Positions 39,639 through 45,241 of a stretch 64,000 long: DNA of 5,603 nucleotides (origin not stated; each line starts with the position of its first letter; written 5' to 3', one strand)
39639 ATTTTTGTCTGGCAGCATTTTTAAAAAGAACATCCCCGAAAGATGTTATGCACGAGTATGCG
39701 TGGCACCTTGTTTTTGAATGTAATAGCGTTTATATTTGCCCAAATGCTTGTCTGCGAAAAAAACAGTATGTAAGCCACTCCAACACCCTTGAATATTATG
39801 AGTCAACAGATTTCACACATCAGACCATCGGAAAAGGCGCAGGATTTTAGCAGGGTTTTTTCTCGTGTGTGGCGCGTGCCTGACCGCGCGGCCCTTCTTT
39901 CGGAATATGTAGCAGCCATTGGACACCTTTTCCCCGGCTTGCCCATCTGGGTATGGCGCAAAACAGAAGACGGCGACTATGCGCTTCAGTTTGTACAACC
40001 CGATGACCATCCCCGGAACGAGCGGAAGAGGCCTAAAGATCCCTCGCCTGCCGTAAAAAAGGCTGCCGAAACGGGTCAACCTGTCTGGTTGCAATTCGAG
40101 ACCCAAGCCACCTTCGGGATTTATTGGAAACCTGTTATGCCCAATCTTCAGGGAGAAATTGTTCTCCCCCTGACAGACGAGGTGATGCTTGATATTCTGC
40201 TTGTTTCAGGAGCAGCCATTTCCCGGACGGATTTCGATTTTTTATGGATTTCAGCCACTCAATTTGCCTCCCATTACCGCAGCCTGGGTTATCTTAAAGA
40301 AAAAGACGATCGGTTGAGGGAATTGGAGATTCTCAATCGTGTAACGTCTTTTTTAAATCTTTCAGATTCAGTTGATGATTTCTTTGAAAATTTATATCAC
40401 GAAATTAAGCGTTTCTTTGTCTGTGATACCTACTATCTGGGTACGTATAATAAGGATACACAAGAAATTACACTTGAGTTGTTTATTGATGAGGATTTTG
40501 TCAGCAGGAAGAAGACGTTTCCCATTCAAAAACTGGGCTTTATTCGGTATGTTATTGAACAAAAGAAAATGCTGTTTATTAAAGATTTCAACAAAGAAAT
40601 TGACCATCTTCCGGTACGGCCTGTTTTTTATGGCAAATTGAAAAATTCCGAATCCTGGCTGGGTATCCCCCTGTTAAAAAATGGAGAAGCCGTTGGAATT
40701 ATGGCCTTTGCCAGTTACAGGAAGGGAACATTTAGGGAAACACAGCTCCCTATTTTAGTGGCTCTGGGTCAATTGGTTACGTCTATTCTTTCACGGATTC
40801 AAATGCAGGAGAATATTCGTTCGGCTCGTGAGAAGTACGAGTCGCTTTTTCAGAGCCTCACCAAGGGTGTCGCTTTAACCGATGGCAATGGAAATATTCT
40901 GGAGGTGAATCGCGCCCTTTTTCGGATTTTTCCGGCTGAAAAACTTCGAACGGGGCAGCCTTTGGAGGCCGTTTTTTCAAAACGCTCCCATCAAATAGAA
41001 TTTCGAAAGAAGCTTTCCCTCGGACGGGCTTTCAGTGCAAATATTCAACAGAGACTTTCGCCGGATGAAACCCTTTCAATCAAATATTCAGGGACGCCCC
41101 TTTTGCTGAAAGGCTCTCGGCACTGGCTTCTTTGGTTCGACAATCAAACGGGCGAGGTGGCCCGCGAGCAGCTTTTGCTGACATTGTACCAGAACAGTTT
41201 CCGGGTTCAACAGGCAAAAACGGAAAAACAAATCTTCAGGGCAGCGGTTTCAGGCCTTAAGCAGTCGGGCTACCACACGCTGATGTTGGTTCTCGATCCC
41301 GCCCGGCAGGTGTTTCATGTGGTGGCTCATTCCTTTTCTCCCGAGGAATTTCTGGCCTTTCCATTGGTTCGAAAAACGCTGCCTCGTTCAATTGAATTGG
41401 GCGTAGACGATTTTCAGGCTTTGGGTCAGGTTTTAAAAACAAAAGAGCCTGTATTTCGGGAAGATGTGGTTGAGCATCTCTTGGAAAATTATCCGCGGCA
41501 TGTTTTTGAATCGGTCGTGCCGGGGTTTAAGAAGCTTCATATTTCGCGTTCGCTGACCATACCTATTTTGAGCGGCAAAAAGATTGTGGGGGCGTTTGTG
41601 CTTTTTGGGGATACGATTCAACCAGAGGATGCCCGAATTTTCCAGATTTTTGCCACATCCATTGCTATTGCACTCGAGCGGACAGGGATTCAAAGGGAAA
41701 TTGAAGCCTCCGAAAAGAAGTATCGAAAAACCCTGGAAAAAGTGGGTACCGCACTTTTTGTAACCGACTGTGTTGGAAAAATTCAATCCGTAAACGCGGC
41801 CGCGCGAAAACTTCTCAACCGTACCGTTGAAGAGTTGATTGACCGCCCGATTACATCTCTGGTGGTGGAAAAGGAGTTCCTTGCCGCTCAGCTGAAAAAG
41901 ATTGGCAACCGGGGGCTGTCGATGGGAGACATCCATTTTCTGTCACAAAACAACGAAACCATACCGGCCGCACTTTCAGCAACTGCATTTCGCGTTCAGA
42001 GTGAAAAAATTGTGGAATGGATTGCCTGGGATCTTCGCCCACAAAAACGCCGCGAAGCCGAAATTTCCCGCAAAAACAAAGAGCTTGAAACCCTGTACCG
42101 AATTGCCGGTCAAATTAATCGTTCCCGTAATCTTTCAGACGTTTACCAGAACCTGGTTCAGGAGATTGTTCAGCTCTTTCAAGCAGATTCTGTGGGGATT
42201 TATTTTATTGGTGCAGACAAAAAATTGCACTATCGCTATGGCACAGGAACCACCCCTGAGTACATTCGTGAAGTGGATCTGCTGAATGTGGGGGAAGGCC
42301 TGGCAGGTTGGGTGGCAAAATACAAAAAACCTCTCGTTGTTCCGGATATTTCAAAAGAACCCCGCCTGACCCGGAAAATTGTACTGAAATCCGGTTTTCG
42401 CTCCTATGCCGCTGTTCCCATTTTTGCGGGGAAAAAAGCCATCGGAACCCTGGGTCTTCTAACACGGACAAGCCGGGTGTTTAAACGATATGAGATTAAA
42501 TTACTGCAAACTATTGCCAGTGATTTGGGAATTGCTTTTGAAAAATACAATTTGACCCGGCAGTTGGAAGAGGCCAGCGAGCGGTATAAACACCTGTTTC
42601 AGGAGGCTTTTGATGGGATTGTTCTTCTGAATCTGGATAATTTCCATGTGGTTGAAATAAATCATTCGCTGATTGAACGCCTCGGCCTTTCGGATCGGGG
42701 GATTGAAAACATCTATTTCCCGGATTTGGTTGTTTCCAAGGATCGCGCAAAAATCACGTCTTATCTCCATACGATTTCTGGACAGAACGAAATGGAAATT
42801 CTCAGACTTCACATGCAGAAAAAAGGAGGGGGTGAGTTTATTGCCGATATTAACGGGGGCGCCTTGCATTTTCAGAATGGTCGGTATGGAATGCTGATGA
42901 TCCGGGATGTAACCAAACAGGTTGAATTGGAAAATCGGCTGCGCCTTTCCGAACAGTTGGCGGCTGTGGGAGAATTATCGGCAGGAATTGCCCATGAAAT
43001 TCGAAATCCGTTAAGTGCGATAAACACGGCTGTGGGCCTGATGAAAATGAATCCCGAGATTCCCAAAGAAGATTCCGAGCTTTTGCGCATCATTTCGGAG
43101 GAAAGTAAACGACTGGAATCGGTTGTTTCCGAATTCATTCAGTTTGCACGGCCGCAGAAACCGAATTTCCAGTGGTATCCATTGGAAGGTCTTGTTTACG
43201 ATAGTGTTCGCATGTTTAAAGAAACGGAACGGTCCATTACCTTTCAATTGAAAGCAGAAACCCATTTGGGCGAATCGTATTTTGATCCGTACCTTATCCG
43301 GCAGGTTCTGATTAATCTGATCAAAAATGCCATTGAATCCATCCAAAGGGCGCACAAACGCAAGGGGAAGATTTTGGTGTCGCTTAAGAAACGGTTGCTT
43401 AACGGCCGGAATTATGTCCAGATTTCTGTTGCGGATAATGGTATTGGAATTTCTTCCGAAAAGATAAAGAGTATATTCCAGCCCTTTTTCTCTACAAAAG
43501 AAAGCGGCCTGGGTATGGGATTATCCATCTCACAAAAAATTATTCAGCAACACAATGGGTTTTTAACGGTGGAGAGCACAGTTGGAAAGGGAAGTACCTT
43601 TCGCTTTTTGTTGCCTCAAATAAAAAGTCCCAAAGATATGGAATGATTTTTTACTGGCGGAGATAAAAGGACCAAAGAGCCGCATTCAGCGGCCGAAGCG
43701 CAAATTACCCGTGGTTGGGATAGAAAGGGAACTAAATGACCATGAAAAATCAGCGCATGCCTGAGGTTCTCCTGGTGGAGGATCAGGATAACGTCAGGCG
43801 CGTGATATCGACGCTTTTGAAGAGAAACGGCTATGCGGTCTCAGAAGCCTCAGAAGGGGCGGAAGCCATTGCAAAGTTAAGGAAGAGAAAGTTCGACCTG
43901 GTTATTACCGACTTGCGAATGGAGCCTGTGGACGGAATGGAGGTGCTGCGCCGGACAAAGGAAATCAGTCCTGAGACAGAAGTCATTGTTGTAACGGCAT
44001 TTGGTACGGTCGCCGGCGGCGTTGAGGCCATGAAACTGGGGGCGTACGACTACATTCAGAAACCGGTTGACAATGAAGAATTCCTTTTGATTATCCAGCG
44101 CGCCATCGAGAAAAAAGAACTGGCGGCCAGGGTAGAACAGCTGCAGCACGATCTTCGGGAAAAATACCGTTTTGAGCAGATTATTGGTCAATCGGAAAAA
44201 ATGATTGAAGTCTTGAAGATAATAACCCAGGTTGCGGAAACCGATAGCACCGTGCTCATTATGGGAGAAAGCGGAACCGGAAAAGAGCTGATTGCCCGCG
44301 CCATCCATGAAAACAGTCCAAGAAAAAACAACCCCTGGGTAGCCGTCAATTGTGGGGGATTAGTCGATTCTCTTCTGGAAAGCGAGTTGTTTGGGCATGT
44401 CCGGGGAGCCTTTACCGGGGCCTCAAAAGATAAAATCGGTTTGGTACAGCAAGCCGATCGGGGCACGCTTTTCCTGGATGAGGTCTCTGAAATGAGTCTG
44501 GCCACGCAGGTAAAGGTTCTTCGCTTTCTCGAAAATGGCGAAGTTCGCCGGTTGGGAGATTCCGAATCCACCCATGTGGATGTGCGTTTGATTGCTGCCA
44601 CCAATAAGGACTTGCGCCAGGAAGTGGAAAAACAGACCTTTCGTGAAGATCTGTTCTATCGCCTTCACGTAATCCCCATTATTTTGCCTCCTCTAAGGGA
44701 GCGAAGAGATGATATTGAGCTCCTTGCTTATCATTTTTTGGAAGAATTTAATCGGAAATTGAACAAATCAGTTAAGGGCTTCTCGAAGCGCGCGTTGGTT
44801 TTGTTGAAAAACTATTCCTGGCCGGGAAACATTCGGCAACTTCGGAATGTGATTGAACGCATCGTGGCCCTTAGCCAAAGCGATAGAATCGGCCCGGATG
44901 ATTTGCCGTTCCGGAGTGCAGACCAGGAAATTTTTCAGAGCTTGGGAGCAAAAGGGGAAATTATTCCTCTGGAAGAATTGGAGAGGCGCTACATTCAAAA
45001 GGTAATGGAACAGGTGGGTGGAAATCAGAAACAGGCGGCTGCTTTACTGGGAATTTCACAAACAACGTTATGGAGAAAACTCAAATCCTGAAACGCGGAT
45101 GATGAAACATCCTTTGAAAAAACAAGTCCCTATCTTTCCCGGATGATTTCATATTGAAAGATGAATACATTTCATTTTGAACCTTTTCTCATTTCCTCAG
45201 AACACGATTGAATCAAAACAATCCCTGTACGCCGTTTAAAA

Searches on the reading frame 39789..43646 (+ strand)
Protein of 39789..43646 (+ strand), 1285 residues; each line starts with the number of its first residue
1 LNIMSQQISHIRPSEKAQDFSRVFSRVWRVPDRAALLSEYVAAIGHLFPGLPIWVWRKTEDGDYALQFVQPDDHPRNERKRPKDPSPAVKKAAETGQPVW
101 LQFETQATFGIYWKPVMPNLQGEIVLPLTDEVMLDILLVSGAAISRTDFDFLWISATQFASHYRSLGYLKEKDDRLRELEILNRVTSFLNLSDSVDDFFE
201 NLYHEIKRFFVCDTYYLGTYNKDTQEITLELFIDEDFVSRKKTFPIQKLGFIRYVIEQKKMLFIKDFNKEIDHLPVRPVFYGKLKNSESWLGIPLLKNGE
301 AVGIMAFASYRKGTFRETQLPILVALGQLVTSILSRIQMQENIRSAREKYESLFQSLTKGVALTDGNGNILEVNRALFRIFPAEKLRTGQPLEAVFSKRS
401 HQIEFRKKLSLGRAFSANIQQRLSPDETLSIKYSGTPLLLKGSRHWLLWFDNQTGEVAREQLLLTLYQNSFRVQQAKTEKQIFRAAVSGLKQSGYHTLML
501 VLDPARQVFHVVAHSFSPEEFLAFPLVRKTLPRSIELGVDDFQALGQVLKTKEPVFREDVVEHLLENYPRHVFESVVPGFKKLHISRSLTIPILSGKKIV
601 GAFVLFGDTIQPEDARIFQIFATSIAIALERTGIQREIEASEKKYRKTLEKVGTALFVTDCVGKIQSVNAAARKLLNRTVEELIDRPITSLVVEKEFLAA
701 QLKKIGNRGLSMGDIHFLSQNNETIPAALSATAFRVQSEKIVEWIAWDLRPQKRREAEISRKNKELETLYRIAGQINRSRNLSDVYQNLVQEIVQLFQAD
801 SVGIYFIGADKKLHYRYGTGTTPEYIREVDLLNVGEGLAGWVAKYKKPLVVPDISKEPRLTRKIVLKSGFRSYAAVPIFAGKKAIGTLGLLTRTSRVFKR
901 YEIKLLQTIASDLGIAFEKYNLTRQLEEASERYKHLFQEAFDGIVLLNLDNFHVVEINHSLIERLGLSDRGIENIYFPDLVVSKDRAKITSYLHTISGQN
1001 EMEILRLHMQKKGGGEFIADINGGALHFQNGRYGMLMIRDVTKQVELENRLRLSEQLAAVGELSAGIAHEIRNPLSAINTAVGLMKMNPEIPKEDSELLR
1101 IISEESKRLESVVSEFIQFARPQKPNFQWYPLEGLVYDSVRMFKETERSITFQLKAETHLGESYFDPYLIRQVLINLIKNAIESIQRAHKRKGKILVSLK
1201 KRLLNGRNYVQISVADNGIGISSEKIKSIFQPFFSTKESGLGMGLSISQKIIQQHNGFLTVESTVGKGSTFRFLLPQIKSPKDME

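Call 74: search_protein_families(library=pfam, proteins=[window:39789-43646:+], max_evalue=0.00001)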
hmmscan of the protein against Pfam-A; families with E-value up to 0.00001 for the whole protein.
window:39789-43646:+ (1285 aa): 8 families
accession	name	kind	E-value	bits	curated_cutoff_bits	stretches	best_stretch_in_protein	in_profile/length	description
PF13185.12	GAF_2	-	3.4e-41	141.1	28.6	3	780-918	2-136/136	GAF domain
PF01590.32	GAF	-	1.2e-36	126.6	22.4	1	781-916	1-132/133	GAF domain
PF02518.31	HATPase_c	-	4.3e-25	88.7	26.4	1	1166-1277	2-109/111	Histidine kinase-, DNA gyrase B-, and HSP90-like ATPase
PF13426.13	PAS_9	-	3.8e-19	69.3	27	2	655-745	3-95/103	PAS domain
PF00989.32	PAS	-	2.4e-17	63.4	22.6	1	644-745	2-107/113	PAS fold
PF13492.12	GAF_3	-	2.9e-16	60.5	27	1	782-918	2-128/129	GAF domain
PF00512.31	HisKA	-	2.6e-13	50.2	26.9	1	1061-1123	3-64/66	His Kinase A (phospho-acceptor) domain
PF13188.13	PAS_8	-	1.5e-11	44.2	21.8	0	348-381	1-34/65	PAS domain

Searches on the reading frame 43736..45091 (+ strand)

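Call 7: search_protein_families(library=pfam, proteins=[window:43736-45091:+], max_evalue=0.00001)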
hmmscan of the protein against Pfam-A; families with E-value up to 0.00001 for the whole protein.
window:43736-45091:+ (451 aa): 8 families
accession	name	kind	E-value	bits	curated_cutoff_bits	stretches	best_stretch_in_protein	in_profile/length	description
PF00158.32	Sigma54_activat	-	3.4e-71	238.8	20.2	1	149-315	1-167/168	Sigma-54 interaction domain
PF00072.30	Response_reg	-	2e-29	102.5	30.2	1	11-120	1-110/111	Response regulator receiver domain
PF25601.1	AAA_lid_14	-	1.3e-28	99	27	1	321-397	1-77/87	AAA+ ATPase lid domain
PF14532.12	Sigma54_activ_2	-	1e-19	71.6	25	1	150-320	1-138/138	Sigma-54 interaction domain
PF02954.25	HTH_8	-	1.3e-16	60.5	22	1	412-450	2-40/42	Bacterial regulatory protein, Fis family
PF01078.27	Mg_chelatase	-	2.7e-07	30.7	20.3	0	228-291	93-158/207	Magnesium chelatase, subunit ChlI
PF07728.20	AAA_5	-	3.7e-07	30.7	22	1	173-293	2-125/139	AAA domain (dynein-related subfamily)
PF00004.35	AAA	-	7.2e-07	30.2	21.2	1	173-305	1-121/131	ATPase family associated with various cellular activities (AAA)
